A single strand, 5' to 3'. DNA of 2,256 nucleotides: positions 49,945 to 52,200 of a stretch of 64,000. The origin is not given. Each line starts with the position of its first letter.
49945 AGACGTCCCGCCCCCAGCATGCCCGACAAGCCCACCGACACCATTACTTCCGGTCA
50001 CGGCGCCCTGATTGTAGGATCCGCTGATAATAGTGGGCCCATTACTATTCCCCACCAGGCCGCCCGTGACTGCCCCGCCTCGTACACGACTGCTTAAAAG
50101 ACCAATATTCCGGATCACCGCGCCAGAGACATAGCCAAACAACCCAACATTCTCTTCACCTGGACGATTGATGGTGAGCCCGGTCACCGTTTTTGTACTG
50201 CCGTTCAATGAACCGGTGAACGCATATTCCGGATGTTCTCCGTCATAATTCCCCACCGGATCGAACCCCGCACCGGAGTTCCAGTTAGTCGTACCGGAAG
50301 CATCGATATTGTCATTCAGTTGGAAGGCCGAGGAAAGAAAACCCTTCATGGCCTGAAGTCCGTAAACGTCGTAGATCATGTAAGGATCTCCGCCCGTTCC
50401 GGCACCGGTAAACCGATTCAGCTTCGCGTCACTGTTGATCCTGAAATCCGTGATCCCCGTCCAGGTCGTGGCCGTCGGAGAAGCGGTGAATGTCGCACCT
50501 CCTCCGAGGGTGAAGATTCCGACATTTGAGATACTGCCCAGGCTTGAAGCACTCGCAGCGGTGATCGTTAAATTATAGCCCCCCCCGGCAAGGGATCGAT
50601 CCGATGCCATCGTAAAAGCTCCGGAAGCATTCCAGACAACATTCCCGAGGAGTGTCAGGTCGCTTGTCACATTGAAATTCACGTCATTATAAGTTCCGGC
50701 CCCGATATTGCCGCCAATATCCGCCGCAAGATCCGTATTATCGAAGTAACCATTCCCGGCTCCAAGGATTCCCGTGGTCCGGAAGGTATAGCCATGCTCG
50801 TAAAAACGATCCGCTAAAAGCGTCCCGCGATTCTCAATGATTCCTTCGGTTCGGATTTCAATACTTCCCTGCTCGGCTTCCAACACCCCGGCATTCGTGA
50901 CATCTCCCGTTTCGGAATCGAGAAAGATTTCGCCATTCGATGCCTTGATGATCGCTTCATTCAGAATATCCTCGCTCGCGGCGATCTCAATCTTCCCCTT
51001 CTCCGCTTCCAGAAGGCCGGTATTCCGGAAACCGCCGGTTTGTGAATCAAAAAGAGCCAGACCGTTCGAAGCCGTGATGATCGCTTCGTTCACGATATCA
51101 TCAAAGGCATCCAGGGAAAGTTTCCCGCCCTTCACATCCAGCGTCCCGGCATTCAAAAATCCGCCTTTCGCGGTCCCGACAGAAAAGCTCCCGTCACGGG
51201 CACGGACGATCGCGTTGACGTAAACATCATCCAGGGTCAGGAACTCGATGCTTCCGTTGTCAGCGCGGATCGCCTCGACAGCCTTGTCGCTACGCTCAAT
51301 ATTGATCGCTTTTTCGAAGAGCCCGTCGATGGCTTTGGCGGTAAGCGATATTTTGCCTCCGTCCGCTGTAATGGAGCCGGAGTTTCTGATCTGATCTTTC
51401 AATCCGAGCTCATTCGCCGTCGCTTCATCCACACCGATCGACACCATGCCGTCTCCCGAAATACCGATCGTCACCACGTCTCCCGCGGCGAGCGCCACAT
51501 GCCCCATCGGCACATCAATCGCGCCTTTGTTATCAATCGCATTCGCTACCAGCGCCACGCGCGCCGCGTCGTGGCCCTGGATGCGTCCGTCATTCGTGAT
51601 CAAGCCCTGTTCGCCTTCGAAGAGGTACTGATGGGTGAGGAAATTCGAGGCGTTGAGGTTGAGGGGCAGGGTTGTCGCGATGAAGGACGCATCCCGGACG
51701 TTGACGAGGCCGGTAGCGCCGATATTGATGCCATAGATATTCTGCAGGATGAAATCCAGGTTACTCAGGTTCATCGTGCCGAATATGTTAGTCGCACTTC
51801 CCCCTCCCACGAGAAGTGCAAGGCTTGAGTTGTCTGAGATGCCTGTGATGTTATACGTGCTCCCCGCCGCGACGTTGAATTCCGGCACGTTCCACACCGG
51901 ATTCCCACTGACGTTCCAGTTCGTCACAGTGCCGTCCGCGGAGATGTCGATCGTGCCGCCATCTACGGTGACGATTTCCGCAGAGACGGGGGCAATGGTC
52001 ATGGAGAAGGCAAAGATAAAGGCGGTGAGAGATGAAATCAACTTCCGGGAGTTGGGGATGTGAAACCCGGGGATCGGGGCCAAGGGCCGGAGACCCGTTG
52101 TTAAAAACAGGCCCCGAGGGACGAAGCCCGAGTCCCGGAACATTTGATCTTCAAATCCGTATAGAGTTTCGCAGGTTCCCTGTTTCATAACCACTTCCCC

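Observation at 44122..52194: Giant gene 2: a 2690-aa TpsA-like (filamentous haemagglutinin family) exoprotein with no TpsB partner in the window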

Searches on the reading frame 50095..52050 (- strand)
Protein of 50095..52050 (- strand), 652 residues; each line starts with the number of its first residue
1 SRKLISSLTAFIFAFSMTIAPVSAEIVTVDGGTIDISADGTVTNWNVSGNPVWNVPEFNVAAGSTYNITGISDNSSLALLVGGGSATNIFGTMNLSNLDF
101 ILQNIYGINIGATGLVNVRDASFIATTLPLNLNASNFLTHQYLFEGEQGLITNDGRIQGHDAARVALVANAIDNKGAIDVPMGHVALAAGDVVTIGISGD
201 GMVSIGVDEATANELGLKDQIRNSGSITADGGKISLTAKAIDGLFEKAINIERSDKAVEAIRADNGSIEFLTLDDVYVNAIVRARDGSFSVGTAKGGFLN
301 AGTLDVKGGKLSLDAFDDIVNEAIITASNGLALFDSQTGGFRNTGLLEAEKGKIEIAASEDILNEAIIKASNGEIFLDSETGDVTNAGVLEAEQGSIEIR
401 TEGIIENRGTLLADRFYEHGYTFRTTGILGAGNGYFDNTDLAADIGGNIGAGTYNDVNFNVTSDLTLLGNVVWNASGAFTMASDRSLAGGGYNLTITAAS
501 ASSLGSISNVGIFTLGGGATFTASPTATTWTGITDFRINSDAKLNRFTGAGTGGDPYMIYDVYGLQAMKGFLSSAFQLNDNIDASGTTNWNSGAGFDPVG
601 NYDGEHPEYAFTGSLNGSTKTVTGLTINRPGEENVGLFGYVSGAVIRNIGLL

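Call 5: search_protein_families(library=pfam, proteins=[window:50095-52050:-], max_evalue=10)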
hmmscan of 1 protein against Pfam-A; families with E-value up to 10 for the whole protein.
seq(652 aa): 0 families

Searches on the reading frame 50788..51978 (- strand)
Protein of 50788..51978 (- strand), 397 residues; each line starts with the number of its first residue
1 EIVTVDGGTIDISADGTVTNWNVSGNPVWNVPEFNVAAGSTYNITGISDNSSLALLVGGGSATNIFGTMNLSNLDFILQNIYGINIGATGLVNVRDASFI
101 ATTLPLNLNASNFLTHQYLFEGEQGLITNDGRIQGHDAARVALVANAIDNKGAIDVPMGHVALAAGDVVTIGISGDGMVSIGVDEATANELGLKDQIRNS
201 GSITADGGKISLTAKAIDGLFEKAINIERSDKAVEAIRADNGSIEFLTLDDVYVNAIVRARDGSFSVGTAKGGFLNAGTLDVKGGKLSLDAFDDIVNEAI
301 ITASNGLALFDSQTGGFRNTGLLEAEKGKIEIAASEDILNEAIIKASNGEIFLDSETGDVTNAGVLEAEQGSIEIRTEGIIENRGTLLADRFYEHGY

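Call 13: search_solved_structures(query=window:50788-51978:-, max_evalue=10, show_alignments=3)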
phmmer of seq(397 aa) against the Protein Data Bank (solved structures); distinct sequences matched with E-value up to 10: 1.
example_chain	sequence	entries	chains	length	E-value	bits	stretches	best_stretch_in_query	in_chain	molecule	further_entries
8cpk_A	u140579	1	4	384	2.1e-09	40.4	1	8-242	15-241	EtpA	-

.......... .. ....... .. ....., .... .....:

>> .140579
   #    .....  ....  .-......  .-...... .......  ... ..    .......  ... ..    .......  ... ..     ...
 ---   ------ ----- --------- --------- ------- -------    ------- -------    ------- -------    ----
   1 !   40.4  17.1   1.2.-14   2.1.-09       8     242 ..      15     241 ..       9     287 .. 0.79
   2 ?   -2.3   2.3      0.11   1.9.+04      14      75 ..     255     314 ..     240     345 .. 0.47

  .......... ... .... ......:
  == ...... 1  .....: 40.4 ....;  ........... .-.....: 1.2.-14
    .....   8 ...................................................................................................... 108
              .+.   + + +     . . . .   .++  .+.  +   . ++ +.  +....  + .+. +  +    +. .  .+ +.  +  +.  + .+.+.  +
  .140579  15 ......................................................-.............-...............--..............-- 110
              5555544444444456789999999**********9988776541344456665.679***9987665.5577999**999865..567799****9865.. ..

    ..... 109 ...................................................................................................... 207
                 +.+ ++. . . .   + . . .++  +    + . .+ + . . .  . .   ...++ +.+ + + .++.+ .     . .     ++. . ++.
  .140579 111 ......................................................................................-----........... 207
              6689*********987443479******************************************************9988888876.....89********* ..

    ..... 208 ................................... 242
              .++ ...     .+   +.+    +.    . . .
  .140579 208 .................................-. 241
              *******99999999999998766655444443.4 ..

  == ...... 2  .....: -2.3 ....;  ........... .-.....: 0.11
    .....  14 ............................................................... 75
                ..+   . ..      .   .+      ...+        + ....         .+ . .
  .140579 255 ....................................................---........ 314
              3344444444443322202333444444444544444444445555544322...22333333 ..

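Call 15: find_homologous_proteins(query=window:50788-51978:-, max_evalue=0.001)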
Query seq(397 aa) (397 aa): 18 proteins with E <= 0.001 among 8000 candidates.
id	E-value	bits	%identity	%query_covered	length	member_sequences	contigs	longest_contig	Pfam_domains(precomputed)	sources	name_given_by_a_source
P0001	1.4e-115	405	98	52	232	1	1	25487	-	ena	-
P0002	9.3e-102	359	61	73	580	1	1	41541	-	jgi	jgi:filamentous hemagglutinin family protein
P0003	1.3e-97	346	52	85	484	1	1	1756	-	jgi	-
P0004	8.9e-91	323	63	61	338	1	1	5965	-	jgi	jgi:filamentous hemagglutinin family protein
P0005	2.1e-86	309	58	68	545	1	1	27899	-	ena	-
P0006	2.2e-70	256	65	50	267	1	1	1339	-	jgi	-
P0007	7.7e-62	228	62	45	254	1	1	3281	PF05860.20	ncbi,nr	ncbi:MAG: hypothetical protein PHG20_11650, partial [Geobacteraceae bacterium]|nr:hypothetical prote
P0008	5.5e-54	202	60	43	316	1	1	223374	PF05860.20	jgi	-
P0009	9.7e-41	158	64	30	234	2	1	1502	-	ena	-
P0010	1.2e-10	59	31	58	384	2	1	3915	PF05860.20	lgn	-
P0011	3.6e-10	58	30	59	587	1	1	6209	PF05860.20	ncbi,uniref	ncbi:filamentous hemagglutinin N-terminal domain-containing protein, partial [Zwartia sp.]|uniref:tw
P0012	2.4e-8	52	31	51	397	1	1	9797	PF05860.20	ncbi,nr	ncbi:MAG: filamentous hemagglutinin N-terminal domain-containing protein, partial [Alphaproteobacter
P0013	4.9e-8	51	29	93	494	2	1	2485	PF05860.20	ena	-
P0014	5.6e-8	51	32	58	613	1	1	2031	PF13018.12,PF05860.20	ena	-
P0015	9.1e-7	47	30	54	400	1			PF05860.20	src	-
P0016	3.0e-6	45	25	86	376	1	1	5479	PF05860.20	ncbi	-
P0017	3.1e-6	45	31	55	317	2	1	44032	PF13018.12,PF05860.20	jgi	jgi:filamentous hemagglutinin family protein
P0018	1.7e-4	39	29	71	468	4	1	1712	PF13018.12,PF05860.20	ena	-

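Call 16: find_encoding_contigs(protein=P0008, flank=10000, max_places=3)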
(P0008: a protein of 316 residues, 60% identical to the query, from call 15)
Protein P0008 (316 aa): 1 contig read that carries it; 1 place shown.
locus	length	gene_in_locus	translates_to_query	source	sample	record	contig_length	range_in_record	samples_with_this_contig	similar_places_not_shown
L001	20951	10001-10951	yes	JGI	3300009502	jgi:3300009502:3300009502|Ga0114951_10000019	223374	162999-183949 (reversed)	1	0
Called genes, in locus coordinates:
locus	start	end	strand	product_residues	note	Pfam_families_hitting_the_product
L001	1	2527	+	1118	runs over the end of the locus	PF00873:ACR_tran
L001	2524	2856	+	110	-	PF04945:YHS (weak)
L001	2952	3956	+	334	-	PF03773:ArsP_1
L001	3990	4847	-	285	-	PF00535:Glycos_transf_2, PF10111:Glyco_tranf_2_2, PF13641:Glyco_tranf_2_3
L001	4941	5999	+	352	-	PF00512:HisKA, PF02518:HATPase_c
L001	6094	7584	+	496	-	PF08323:Glyco_transf_5, PF13439:Glyco_transf_4 (faint), PF13579:Glyco_trans_4_4 (faint), PF00534:Glycos_transf_1, PF13692:Glyco_trans_1_4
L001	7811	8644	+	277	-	PF07885:Ion_trans_2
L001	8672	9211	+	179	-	PF02627:CMD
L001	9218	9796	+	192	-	PF03803:Scramblase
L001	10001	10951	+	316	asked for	PF05860:TPS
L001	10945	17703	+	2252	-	PF05342:Peptidase_M26_N (faint), PF07581:Glug (weak), PF04773:FecR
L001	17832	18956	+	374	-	PF14501:HATPase_c_5 (faint), PF02518:HATPase_c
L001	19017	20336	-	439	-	PF13185:GAF_2, PF01590:GAF, PF13492:GAF_3, PF07228:SpoIIE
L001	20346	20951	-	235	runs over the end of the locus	PF11750:DUF3307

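Call 17: find_encoding_contigs(protein=P0002, flank=10000, max_places=3)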
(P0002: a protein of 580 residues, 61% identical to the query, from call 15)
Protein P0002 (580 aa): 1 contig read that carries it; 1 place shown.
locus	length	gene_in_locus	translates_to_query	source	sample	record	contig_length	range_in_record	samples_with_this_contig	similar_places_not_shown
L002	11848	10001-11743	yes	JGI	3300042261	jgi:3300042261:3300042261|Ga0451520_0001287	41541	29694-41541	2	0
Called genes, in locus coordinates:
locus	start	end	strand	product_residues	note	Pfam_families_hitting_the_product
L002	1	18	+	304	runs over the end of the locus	PF02616:SMC_ScpA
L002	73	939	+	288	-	PF04079:SMC_ScpB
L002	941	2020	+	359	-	PF01817:CM_2, PF00800:PDT, PF01842:ACT (weak)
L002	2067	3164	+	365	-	PF00155:Aminotran_1_2, PF00266:Aminotran_5 (weak)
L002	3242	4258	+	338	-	PF18152:DAHP_snth_FXD, PF00793:DAHP_synth_1, PF03102:NeuB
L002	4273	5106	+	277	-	PF03446:NAD_binding_2, PF03807:F420_oxidored, PF02153:PDH_N, PF20463:PDH_C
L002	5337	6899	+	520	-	PF00575:S1 (weak), PF21710:Spt6_S1 (faint), PF13509:S1_2 (faint), PF00575:S1, PF23459:S1_RRP5 (weak), PF00575:S1, PF23459:S1_RRP5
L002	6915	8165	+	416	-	PF00109:ketoacyl-synt, PF02801:Ketoacyl-synt_C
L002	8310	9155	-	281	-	PF00132:Hexapep (weak), PF25084:LbH_EIF2B (faint), PF25087:GMPPB_C (faint), PF00132:Hexapep (weak), PF13720:Acetyltransf_11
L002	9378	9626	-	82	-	PF04513:Baculo_PEP_C (faint)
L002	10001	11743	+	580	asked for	-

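Call 18: find_encoding_contigs(protein=P0005, flank=10000, max_places=3)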
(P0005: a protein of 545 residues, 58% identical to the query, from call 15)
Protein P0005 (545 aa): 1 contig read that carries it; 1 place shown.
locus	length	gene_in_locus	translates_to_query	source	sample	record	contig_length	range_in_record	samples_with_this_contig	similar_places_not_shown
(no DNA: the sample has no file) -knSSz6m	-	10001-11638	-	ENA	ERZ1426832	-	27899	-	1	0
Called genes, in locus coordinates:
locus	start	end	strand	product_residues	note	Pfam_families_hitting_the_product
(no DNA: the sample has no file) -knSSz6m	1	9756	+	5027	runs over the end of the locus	PF04773:FecR (weak)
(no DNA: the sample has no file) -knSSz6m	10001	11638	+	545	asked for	-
